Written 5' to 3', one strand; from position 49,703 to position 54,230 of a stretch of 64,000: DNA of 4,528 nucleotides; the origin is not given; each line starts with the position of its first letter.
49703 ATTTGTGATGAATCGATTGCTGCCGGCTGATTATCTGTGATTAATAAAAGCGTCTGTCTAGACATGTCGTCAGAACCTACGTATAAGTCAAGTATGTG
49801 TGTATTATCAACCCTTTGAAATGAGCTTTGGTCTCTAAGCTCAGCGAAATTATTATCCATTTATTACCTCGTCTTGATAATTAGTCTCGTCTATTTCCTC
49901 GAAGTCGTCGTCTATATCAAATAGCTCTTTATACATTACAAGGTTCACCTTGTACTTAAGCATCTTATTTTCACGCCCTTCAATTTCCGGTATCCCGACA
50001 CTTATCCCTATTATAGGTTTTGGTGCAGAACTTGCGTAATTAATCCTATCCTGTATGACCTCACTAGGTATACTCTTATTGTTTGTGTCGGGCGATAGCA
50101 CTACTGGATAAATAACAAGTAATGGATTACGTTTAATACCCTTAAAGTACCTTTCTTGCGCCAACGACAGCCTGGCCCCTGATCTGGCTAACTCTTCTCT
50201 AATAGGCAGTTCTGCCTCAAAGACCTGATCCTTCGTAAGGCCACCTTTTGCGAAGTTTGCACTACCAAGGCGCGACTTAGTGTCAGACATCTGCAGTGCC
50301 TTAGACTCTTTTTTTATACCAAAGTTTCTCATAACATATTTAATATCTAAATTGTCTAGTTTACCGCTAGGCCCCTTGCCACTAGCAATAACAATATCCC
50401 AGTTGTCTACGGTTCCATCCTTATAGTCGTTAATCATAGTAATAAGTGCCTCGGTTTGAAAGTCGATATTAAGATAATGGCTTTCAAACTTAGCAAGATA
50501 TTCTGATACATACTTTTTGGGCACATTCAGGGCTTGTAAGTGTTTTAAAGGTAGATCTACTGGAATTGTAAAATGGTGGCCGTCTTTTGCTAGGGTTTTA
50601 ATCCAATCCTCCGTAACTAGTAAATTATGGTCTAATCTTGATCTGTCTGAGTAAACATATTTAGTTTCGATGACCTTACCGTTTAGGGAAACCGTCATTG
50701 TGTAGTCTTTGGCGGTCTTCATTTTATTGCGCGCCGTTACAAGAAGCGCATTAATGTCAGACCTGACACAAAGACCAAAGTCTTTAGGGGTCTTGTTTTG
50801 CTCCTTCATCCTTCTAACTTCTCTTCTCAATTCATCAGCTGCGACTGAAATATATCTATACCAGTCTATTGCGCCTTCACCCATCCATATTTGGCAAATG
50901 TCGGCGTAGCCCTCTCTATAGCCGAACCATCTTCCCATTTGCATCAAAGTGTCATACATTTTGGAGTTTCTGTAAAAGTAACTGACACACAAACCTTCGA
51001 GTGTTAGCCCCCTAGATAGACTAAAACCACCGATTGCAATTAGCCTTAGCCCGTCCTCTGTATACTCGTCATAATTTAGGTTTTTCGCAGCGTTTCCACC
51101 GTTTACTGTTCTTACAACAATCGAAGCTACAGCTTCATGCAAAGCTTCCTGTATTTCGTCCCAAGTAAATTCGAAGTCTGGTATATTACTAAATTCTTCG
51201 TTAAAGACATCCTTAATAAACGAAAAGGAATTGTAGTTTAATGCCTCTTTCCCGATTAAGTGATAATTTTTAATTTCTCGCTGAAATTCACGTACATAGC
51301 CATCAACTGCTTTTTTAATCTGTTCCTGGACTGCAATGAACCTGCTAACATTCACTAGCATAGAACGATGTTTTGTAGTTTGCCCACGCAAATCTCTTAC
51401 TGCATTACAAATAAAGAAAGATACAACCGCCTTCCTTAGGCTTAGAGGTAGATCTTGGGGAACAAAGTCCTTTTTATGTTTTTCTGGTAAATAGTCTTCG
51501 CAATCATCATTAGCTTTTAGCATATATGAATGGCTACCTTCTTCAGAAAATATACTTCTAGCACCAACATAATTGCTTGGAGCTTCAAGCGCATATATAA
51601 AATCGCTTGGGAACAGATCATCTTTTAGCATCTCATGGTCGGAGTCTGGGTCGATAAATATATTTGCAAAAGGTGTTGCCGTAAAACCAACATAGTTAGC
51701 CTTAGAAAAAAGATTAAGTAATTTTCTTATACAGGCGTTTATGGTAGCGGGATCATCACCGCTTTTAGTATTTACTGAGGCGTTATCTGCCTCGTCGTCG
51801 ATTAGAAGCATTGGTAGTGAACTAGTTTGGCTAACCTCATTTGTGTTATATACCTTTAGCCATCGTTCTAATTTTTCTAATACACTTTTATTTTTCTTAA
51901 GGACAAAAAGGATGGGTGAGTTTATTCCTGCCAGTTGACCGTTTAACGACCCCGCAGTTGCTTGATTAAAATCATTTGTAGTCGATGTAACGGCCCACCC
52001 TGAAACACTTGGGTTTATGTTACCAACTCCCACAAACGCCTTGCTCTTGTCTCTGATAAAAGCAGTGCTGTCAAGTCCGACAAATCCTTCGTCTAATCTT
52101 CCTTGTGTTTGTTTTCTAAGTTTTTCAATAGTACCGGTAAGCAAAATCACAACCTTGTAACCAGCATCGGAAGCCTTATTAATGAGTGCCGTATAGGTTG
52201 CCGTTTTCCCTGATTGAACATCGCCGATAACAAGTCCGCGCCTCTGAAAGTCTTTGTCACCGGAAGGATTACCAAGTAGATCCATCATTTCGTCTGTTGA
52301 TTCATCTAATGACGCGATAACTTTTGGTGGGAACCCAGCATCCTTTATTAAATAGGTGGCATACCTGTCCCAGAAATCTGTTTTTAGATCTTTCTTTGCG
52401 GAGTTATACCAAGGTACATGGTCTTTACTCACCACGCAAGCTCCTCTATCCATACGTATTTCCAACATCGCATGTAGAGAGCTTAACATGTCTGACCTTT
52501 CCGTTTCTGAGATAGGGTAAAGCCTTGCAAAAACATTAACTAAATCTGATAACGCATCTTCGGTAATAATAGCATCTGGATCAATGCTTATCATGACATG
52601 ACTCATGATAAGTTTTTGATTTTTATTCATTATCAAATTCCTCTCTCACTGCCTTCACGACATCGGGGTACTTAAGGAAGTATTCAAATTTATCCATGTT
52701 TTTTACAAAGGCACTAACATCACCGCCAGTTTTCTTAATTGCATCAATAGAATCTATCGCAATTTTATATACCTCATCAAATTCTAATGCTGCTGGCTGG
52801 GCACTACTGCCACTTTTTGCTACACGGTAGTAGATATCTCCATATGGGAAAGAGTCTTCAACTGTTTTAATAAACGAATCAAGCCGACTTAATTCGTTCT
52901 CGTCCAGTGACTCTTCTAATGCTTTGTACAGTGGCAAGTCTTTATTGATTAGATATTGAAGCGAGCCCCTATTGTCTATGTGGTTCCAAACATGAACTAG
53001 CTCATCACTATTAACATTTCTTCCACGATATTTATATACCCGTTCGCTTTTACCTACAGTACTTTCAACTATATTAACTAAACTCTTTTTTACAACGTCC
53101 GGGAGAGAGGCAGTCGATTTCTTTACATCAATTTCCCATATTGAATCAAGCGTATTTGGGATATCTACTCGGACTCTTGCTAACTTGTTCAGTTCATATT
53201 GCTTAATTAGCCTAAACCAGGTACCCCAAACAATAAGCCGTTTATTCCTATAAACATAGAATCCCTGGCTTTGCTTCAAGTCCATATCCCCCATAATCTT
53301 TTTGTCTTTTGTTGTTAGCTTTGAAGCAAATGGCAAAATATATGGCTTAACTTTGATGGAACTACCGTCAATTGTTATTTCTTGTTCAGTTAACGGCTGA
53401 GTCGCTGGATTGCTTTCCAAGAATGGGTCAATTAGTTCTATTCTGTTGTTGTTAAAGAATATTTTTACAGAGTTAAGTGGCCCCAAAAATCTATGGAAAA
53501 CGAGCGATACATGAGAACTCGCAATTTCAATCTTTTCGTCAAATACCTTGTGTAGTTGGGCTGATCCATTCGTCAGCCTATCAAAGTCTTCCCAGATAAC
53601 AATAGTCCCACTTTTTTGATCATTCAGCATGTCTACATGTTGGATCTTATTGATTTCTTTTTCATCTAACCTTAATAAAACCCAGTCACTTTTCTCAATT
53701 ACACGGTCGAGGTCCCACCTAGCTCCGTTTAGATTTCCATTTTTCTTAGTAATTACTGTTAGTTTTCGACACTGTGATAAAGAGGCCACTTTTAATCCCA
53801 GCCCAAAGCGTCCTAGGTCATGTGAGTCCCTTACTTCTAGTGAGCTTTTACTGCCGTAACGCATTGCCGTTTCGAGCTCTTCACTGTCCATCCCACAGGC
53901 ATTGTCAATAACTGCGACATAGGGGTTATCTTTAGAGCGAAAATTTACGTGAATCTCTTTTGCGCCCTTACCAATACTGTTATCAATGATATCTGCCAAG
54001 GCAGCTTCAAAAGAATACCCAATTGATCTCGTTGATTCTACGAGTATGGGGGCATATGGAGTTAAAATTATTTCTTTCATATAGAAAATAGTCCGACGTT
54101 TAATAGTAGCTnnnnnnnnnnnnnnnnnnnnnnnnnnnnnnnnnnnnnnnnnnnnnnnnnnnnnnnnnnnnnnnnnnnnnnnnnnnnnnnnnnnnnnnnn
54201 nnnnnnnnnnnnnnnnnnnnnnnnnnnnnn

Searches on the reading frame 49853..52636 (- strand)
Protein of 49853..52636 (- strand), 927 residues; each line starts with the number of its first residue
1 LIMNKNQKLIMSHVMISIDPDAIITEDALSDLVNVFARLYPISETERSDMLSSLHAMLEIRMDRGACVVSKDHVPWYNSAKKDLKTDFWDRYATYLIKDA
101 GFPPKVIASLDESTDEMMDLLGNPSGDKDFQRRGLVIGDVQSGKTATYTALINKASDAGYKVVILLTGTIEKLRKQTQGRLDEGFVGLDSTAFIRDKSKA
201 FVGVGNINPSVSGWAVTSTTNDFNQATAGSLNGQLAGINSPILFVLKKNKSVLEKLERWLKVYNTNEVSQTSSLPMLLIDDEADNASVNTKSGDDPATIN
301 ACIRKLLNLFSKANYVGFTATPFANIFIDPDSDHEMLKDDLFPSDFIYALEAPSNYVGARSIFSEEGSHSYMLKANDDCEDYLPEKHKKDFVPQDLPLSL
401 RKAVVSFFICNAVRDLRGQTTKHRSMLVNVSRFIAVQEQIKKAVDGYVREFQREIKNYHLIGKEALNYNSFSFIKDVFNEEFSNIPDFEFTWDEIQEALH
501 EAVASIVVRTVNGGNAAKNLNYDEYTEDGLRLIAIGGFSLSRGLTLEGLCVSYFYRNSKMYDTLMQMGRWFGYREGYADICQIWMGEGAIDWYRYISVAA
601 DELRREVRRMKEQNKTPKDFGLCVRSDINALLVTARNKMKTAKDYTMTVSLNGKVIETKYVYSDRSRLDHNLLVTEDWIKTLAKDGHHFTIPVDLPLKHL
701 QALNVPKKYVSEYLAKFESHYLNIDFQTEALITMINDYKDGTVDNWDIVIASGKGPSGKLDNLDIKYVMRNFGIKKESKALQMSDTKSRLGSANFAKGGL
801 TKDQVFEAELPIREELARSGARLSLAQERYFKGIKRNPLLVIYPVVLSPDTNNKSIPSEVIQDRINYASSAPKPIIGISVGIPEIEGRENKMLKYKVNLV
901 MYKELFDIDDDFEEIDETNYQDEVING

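Call 47: search_protein_families(library=padloc, proteins=[window:49853-52636:-])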
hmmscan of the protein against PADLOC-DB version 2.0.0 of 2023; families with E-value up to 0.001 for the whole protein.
window:49853-52636:- (927 aa): 2 families
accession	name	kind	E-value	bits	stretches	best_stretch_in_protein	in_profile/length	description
PDLC02205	MzaC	-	2.6e-137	457.2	1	70-667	78-706/952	-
PDLC03202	Helicase_II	-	9.4e-42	141.1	2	239-603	116-439/621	Type II helicase domain protein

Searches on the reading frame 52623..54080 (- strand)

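Call 46: search_protein_families(library=pfam, max_evalue=0.01, proteins=[window:52623-54080:-])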
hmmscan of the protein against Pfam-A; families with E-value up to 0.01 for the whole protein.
window:52623-54080:- (485 aa): 2 families
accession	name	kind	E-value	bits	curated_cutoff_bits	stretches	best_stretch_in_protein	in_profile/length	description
PF13589.12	HATPase_c_3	-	4.7e-33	114.5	25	1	22-159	1-137/137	Histidine kinase-, DNA gyrase B-, and HSP90-like ATPase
PF02518.31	HATPase_c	-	5.4e-05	24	26.4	1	27-100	9-81/111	Histidine kinase-, DNA gyrase B-, and HSP90-like ATPase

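Call 47: search_protein_families(library=padloc, proteins=[window:52623-54080:-])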
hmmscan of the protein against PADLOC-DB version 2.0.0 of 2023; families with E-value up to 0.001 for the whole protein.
window:52623-54080:- (485 aa): 1 family
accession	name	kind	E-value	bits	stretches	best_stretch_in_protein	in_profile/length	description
PDLC02204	MzaB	-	1.8e-78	262.2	1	8-424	9-434/500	-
